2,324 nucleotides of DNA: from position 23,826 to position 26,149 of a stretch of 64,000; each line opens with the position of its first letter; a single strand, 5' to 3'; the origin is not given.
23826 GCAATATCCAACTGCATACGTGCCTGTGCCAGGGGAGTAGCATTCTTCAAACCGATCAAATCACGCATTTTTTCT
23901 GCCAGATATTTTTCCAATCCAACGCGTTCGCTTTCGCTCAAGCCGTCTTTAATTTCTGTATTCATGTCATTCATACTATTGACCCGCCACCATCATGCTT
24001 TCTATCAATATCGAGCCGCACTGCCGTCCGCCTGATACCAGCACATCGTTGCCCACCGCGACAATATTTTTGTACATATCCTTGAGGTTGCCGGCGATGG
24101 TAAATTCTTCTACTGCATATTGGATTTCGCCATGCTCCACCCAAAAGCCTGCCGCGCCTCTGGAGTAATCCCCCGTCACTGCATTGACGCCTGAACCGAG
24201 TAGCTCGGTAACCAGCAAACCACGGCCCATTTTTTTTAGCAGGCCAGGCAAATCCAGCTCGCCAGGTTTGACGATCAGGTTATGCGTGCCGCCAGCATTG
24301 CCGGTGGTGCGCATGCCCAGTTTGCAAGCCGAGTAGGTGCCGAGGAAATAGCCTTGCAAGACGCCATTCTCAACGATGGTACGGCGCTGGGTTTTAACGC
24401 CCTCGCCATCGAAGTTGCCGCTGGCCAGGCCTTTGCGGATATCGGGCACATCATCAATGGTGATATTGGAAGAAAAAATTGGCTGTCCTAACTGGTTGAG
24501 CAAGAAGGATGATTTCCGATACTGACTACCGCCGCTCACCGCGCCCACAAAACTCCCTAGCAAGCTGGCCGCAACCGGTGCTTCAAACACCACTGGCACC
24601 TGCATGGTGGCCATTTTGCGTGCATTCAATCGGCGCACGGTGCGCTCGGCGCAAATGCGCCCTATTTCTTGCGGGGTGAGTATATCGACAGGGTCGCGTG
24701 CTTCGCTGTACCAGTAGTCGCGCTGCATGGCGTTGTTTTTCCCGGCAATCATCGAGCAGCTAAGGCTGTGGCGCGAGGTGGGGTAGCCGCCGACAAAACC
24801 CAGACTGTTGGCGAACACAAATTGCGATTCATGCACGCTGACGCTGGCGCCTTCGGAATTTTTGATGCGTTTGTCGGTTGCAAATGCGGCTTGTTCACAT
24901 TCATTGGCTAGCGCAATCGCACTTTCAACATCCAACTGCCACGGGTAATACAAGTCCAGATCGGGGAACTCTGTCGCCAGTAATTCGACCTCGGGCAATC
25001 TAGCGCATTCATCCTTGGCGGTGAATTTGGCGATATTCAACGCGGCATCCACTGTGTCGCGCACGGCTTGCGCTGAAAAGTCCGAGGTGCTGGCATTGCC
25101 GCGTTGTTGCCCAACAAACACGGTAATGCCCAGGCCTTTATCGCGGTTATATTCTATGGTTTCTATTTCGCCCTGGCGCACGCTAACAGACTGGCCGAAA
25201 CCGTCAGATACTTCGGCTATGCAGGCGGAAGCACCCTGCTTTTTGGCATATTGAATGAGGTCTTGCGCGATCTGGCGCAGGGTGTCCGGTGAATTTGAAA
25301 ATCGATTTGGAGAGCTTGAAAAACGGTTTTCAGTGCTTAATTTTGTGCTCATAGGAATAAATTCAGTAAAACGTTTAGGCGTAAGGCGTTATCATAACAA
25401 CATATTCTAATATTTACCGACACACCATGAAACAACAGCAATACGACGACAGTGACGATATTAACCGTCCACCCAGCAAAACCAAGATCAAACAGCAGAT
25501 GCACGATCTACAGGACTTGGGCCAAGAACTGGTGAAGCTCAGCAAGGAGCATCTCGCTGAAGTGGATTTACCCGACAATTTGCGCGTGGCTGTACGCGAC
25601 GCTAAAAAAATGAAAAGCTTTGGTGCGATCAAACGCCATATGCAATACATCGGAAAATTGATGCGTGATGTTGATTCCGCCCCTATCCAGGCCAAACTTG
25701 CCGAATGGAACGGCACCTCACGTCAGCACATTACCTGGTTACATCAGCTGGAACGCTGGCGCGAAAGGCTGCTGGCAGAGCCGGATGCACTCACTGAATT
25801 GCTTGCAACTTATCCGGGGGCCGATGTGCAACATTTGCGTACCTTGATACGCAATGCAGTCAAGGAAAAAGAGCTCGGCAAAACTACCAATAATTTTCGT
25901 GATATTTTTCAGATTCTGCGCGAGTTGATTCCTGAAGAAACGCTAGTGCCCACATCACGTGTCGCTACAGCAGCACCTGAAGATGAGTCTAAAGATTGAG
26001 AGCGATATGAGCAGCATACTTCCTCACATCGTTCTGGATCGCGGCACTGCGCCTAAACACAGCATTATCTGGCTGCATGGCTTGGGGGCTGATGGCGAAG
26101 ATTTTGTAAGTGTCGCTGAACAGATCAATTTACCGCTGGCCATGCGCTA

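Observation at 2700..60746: AT-rich intergenic element with an IHF-consensus core, 14 copies in 64 kb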

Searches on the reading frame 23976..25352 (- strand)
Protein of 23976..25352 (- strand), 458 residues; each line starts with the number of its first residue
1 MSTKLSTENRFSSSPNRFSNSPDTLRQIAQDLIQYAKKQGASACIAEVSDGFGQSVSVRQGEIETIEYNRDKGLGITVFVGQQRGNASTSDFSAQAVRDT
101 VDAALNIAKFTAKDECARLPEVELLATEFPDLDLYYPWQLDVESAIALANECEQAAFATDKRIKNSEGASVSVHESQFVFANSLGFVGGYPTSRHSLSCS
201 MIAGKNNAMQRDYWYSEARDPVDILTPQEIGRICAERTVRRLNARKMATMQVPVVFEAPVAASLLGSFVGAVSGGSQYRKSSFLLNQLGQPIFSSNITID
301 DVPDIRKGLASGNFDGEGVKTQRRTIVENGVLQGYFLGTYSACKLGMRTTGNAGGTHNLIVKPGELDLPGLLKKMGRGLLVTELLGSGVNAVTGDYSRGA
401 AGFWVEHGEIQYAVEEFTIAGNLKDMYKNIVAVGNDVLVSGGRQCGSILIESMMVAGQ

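Call 52: search_protein_families(library=pfam, proteins=[window:23976-25352:-], max_evalue=0.00001)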
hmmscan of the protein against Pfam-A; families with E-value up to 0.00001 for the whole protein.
window:23976-25352:- (458 aa): 3 families
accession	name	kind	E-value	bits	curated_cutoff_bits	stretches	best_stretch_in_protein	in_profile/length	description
PF19289.4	PmbA_TldD_3rd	-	6.1e-72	241.8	22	1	250-457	2-220/220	PmbA/TldA metallopeptidase C-terminal domain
PF19290.4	PmbA_TldD_2nd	-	5.2e-21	75.6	20.9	1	136-242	2-109/109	PmbA/TldA metallopeptidase central domain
PF01523.21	PmbA_TldD_1st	-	1.7e-13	50.9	20.9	1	48-108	5-65/65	PmbA/TldA metallopeptidase domain 1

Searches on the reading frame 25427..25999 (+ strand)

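Call 52: search_protein_families(library=pfam, proteins=[window:25427-25999:+], max_evalue=0.00001)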
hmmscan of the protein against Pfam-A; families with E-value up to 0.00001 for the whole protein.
window:25427-25999:+ (190 aa): 1 family
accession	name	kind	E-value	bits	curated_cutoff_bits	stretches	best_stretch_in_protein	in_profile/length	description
PF04751.20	DarP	-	2.1e-56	190.5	26.3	1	15-165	2-153/153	Dual-action ribosomal maturation protein DarP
